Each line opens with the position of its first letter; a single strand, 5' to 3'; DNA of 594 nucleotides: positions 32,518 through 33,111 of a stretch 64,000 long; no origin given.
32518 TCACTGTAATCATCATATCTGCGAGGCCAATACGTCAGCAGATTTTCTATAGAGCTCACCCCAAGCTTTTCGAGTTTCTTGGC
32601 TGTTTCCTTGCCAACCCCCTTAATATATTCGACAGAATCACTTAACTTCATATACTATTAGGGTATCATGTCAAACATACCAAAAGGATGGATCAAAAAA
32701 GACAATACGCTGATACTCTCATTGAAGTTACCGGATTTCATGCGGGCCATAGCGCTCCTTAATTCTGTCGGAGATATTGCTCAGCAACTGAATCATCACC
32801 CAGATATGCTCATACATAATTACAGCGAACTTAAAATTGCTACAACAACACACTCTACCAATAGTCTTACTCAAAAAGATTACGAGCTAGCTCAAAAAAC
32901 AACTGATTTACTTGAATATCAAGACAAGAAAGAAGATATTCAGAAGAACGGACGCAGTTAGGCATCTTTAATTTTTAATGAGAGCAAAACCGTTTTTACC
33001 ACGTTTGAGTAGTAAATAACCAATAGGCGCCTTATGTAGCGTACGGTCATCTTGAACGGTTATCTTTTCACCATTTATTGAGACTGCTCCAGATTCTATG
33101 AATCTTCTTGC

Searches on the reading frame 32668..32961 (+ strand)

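Call 67: search_protein_families(library=pfam, proteins=[window:32668-32961:+], max_evalue=0.00001)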
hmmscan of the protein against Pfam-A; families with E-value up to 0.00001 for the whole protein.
window:32668-32961:+ (97 aa): 1 family
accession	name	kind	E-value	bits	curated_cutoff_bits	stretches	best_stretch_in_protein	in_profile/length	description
PF01329.24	Pterin_4a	-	3.8e-18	65.8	26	1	6-80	16-90/91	Pterin 4 alpha carbinolamine dehydratase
